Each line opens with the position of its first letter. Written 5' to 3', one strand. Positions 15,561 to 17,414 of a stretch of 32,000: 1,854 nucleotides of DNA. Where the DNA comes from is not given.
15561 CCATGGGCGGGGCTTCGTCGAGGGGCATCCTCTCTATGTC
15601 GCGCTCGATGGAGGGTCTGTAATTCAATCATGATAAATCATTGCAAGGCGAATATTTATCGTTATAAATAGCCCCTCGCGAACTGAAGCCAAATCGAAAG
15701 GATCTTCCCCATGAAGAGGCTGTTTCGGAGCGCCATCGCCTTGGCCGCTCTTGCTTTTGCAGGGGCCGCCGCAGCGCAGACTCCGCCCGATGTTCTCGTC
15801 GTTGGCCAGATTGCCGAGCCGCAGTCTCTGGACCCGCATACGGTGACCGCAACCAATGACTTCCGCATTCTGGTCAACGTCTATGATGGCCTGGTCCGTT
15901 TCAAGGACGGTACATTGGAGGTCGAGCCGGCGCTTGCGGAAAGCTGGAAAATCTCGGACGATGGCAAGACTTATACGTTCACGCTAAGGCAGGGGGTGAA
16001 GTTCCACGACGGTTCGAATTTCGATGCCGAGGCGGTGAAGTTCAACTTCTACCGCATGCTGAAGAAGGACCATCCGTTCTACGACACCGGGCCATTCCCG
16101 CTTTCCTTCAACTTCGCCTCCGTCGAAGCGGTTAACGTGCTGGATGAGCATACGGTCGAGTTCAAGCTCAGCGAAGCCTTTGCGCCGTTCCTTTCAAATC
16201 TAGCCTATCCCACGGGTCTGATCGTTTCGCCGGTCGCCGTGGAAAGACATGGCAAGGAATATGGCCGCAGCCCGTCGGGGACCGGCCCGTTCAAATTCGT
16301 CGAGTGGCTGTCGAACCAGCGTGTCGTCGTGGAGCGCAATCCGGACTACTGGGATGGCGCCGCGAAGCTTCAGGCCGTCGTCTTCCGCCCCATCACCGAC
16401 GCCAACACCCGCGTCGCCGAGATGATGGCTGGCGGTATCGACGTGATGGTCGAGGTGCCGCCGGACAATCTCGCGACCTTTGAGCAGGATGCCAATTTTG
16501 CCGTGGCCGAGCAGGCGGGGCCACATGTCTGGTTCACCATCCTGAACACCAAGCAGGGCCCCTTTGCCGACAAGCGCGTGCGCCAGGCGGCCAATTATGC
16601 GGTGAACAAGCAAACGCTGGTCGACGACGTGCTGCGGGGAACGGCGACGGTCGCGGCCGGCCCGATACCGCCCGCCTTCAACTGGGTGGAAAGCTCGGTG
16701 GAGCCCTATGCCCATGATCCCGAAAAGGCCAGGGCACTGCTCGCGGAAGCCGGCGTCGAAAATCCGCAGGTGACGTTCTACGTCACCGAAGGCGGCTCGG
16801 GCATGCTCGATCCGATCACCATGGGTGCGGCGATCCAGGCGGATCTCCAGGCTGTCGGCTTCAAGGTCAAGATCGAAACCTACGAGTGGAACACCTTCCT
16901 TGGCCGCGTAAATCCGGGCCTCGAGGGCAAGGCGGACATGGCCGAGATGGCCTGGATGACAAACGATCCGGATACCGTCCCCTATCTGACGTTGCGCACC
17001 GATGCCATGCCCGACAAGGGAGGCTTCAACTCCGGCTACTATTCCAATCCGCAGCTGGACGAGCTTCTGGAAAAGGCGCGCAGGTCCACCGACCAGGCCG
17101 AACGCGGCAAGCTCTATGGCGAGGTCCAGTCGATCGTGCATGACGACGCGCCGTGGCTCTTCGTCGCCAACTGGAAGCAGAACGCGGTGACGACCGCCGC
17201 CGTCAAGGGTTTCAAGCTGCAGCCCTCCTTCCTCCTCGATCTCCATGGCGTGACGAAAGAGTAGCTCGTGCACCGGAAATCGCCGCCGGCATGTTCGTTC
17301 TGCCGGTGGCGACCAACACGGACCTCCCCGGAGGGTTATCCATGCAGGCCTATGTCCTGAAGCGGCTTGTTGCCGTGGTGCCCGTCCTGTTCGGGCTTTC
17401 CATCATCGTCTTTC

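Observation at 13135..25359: NAGGN 'trio' split by a peptide ABC importer and a GntR regulator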

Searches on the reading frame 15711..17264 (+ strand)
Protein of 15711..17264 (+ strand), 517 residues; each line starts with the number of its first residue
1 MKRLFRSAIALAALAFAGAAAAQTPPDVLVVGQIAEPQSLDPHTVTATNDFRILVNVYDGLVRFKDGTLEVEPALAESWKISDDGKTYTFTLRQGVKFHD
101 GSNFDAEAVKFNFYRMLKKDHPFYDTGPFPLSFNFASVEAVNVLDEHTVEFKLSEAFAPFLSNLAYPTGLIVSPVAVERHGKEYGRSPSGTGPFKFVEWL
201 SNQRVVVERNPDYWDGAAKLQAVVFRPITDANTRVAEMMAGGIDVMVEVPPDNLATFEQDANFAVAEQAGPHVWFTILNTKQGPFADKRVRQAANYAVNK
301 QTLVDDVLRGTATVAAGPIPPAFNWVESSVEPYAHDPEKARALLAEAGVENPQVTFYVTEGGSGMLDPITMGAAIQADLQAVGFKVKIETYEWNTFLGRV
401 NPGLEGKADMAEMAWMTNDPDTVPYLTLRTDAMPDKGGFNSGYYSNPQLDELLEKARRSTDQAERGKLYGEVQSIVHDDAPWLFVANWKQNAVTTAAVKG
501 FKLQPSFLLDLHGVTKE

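Call 3: search_protein_families(library=ncbifam, proteins=[window:15711-17264:+])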
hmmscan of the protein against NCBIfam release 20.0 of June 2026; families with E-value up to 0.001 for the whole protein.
window:15711-17264:+ (517 aa): 12 families
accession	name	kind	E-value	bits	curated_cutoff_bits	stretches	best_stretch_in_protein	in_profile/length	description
NF011942.0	PRK15413.1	equivalog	3.6e-77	260.2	594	1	10-506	12-501/512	glutathione ABC transporter substrate-binding protein GsiB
NF043070.1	DppA_dipep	equivalog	1.1e-74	251.9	1005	1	6-505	12-523/535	dipeptide ABC transporter periplasmic-binding protein DppA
TIGR02294.1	nickel_nikA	equivalog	9.6e-71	238.8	393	1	38-503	17-488/501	nickel ABC transporter substrate-binding protein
NF045468.1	Opp5A_nikA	equivalog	4e-64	216.9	600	1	36-505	27-476/488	nickel ABC transporter substrate-binding protein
NF011689.0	PRK15109.1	equivalog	3e-59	201.1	560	1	56-507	64-529/547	ABC transporter substrate-binding protein SapA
NF045467.1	Opp4A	equivalog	5.9e-50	170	650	1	36-506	44-546/556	oligopeptide ABC transporter substrate-binding protein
NF047575.1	opine_bind_CntA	exception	6.6e-46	156.9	800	1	55-351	63-362/535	staphylopine-dependent metal ABC transporter substrate-binding lipoprotein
NF011684.0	PRK15104.1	equivalog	7.5e-46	156.9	947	1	7-490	21-513/543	oligopeptide ABC transporter substrate-binding protein OppA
NF007287.0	PRK09755.1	equivalog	3.6e-35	121.8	1098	1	18-501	24-516/535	ABC transporter substrate-binding protein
TIGR04028.1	SBP_KPN_01854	hypoth_equivalog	2.6e-31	108.7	468.5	1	53-501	26-493/509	TIGR04028 family ABC transporter substrate-binding protein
NF010149.0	PRK13626.1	equivalog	1.9e-06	26.8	476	1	40-214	133-290/552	HTH-type transcriptional regulator SgrR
NF043077.1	MMSYN1_0169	equivalog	0.0003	19.4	650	1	44-103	55-113/896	oligopeptide ABC transporter substrate-binding protein OppA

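Call 4: search_protein_families(library=pfam, proteins=[window:15711-17264:+])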
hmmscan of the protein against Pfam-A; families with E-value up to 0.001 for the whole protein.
window:15711-17264:+ (517 aa): 1 family
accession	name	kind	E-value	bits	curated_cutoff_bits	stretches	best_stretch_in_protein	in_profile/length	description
PF00496.27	SBP_bac_5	-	5.2e-106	355.3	32.4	1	70-428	1-359/368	Bacterial extracellular solute-binding proteins, family 5 Middle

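Call 18: search_dna_similar(query=window:15711-17264:+, collection=plasmids, mode=protein, max_rows=60, rows=spread, max_evalue=1e-60)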
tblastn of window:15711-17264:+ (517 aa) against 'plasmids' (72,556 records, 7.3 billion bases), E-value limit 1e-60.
Records with a match: 228; places in all: 261; records where one place covers at least 80% of the query: 228.
Best place of each record, by identity: >=99% 8; 95-99% 42; 90-95% 13; 80-90% 7; 60-80% 19; <60% 139.
By first word of the organism name: Sinorhizobium 70; Azospirillum 13; Ensifer 11; Rhizobium 10; Klebsiella 10; Deinococcus 10; Escherichia 9; Paracoccus 8; Aminobacter 7; Caballeronia 7; and 45 more.
By predicted mobility (MOB-suite, as given by PLSDB): non-mobilizable 139; mobilizable 77; conjugative 12.
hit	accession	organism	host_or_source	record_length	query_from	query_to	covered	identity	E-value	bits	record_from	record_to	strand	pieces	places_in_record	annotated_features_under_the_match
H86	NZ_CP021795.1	Sinorhizobium meliloti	Medicago sativa,Single Cell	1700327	1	517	100%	100.0%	0e+0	1029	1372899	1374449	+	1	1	none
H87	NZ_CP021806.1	Sinorhizobium meliloti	Medicago truncatula,Single Cell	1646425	1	517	100%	99.4%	0e+0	1025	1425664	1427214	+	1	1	none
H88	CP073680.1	Sinorhizobium meliloti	Medicago truncatula,cell culture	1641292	1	517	100%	98.3%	0e+0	1016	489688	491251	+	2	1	none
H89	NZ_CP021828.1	Sinorhizobium meliloti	Medicago truncatula,Single Cell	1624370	1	517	100%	97.7%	0e+0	1015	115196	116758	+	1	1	none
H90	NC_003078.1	Sinorhizobium meliloti 1021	-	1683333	1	517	100%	97.7%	0e+0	1014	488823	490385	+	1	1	none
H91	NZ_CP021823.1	Sinorhizobium meliloti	Medicago truncatula,Single Cell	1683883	1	517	100%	97.7%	0e+0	1014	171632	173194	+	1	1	none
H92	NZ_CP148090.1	Sinorhizobium meliloti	Medicago sativa,cell culture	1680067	1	517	100%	97.5%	0e+0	1014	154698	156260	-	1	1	none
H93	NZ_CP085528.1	Sinorhizobium meliloti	Medicago,cell culture,lupulina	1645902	1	517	100%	97.5%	0e+0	1011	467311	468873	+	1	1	none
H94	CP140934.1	Sinorhizobium meliloti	Medicago lupulina,whole organism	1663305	1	517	100%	97.5%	0e+0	1011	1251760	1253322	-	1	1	ABC transporter substrate-binding protein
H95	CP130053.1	Sinorhizobium meliloti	Medicago,Cell culture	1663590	1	517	100%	97.3%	0e+0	1011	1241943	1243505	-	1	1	ABC transporter substrate-binding protein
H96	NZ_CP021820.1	Sinorhizobium meliloti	Medicago truncatula,Single Cell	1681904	1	517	100%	97.3%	0e+0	1009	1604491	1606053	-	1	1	none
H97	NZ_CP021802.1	Sinorhizobium meliloti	Medicago sativa,Single Cell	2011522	1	517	100%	97.1%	0e+0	1007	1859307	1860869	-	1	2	none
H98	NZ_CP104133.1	Sinorhizobium sp. K101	Phaseolus vulgaris,cell ...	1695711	1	517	100%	96.9%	0e+0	996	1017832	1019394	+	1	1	none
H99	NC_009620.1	Sinorhizobium medicae WSM419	-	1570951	1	517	100%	93.2%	0e+0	974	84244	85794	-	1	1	none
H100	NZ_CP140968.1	Sinorhizobium medicae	Medicago lupulina,whole organism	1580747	1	517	100%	93.2%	0e+0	974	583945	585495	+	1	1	none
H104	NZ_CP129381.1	Rhizobium sp. SSA_523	single cell,Sea water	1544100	23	516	96%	80.6%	0e+0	839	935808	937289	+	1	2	none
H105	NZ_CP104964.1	Devosia neptuniae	Vicia costata,cell culture,root nodule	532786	23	517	96%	70.8%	0e+0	734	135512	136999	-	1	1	ABC transporter substrate-binding protein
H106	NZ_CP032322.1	Azospirillum argentinense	soil sample,Agricultural field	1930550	25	517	95%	64.5%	0e+0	665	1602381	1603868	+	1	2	record has no annotation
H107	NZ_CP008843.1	Klebsiella michiganensis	soil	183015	26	517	95%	62.9%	0e+0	650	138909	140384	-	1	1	ABC transporter substrate-binding protein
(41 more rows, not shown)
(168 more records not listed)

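Call 19: get_annotated_region(hit=H105, flank=12000)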
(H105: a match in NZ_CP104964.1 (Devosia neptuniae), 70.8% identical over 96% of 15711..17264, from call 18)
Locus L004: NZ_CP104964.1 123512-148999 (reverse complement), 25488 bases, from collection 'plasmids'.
description: Devosia neptuniae strain A18/4-1 plasmid p_unnamed1, complete sequence
organism: Devosia neptuniae (NCBI taxid 191302)
taxonomy: Bacteria; Pseudomonadota; Alphaproteobacteria; Hyphomicrobiales; Devosiaceae; Devosia; Devosia neptuniae
host: -; source: Vicia costata,cell culture,root nodule; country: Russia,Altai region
typing (MOB-suite, as given by PLSDB): non-mobilizable
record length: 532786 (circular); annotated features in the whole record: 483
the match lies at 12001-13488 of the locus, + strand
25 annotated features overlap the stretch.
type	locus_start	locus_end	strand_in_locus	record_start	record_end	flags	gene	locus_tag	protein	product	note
CDS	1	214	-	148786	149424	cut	-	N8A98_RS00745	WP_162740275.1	hypothetical protein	-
CDS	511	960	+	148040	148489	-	-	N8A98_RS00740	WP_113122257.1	hypothetical protein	-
CDS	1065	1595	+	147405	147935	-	-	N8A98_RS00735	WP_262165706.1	OmpA family protein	-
CDS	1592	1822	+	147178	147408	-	-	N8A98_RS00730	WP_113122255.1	hypothetical protein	-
CDS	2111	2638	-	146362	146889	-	-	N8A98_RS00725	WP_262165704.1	hypothetical protein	-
CDS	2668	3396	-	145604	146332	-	-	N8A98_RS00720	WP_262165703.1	hypothetical protein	-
CDS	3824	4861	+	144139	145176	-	-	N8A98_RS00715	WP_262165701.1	LacI family DNA-binding transcriptional regulator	GO:0006351 - DNA-templated transcription [Evidence IEA]; GO:0045892 - negative regulation of DNA-templated ...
CDS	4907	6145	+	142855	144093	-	-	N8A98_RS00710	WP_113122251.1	sugar ABC transporter substrate-binding protein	-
CDS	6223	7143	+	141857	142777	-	-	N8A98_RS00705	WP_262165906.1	sugar ABC transporter permease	-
CDS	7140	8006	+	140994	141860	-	-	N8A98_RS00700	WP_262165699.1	carbohydrate ABC transporter permease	GO:0008643 - carbohydrate transport [Evidence IEA]; GO:0055085 - transmembrane transport [Evidence IEA]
CDS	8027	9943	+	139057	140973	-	-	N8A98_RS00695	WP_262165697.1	beta-L-arabinofuranosidase domain-containing protein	-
CDS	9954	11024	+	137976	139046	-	ugpC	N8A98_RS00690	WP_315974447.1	sn-glycerol-3-phosphate ABC transporter ATP-binding protein UgpC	-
CDS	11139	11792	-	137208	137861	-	-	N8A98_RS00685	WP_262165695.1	DUF1028 domain-containing protein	-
CDS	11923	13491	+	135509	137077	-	-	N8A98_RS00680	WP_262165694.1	ABC transporter substrate-binding protein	-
CDS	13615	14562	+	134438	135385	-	-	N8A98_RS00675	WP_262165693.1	ABC transporter permease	GO:0055085 - transmembrane transport [Evidence IEA]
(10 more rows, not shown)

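Call 20: get_annotated_region(hit=H107, flank=12000)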
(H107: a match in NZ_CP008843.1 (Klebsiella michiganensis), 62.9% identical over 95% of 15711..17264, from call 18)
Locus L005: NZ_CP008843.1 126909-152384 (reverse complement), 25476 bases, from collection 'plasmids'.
description: Klebsiella michiganensis strain M1 plasmid pKOXM1B, complete sequence
organism: Klebsiella michiganensis (NCBI taxid 1134687)
taxonomy: Bacteria; Pseudomonadota; Gammaproteobacteria; Enterobacterales; Enterobacteriaceae; Klebsiella; Klebsiella michiganensis
host: -; source: soil; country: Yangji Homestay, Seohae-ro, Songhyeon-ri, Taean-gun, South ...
typing (MOB-suite, as given by PLSDB): conjugative; replicon rep_cluster_2183; relaxase MOBF; mating-pair formation MPF_F
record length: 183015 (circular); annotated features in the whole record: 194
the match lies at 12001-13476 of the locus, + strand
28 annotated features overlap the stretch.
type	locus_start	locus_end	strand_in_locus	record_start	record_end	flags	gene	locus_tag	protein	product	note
CDS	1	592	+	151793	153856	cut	-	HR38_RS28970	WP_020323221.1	BglG family transcription antiterminator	-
CDS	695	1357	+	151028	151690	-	-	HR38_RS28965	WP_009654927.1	class II aldolase/adducin family protein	-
CDS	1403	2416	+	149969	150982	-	-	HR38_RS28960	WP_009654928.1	dihydroxyacetone kinase subunit DhaK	-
CDS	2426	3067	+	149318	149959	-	-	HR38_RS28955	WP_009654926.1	DAK2 domain-containing protein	GO:0006071 - glycerol metabolic process [Evidence IEA]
CDS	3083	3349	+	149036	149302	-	-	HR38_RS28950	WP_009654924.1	HPr family phosphocarrier protein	-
CDS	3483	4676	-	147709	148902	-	fabV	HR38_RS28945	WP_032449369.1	enoyl-ACP reductase FabV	GO:0006633 - fatty acid biosynthetic process [Evidence IEA]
CDS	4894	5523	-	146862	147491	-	dhaL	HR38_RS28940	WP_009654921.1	dihydroxyacetone kinase subunit DhaL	GO:0006071 - glycerol metabolic process [Evidence IEA]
CDS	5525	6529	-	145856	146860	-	-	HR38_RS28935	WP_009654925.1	dihydroxyacetone kinase subunit DhaK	-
CDS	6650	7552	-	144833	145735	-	ilvY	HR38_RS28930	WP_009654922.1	HTH-type transcriptional activator IlvY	GO:0006355 - regulation of DNA-templated transcription [Evidence IEA]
CDS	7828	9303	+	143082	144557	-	ilvC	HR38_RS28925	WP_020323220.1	ketol-acid reductoisomerase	GO:0009082 - branched-chain amino acid biosynthetic process [Evidence IEA]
CDS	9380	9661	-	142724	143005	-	ppiC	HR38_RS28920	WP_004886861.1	peptidylprolyl isomerase PpiC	-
CDS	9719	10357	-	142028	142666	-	-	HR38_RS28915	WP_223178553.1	alpha-L-arabinofuranosidase C-terminal domain-containing protein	GO:0046373 - L-arabinose metabolic process [Evidence IEA]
CDS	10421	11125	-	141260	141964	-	-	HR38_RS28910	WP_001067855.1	IS6-like element IS26 family transposase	GO:0006313 - DNA transposition [Evidence IEA]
CDS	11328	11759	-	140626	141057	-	-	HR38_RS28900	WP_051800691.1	DUF1028 domain-containing protein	-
CDS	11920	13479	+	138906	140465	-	-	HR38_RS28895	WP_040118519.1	ABC transporter substrate-binding protein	-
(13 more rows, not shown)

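Call 21: get_annotated_region(hit=H104, flank=12000)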
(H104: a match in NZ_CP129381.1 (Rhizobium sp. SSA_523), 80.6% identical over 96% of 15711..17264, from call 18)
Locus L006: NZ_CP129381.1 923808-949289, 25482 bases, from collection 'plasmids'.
description: Rhizobium sp. SSA_523 strain SSA5.23 plasmid pHM3, complete sequence
organism: Rhizobium sp. SSA_523 (NCBI taxid 2952477)
taxonomy: Bacteria; Pseudomonadota; Alphaproteobacteria; Hyphomicrobiales; Rhizobiaceae; Rhizobium; Rhizobium sp. SSA 523
host: -; source: single cell,Sea water; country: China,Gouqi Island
typing (MOB-suite, as given by PLSDB): non-mobilizable
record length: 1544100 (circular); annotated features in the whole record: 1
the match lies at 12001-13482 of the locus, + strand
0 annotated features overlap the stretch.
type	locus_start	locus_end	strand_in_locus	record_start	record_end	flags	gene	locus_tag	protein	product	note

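Call 22: get_annotated_region(hit=H106, flank=12000)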
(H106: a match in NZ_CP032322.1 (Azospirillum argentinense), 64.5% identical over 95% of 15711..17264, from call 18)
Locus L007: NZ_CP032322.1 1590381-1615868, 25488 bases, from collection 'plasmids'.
description: Azospirillum argentinense strain MTCC4035 plasmid p1, complete sequence
organism: Azospirillum argentinense (NCBI taxid 2970906)
taxonomy: Bacteria; Pseudomonadota; Alphaproteobacteria; Rhodospirillales; Azospirillaceae; Azospirillum; Azospirillum argentinense
host: -; source: soil sample,Agricultural field; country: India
typing (MOB-suite, as given by PLSDB): non-mobilizable; replicon rep_cluster_622
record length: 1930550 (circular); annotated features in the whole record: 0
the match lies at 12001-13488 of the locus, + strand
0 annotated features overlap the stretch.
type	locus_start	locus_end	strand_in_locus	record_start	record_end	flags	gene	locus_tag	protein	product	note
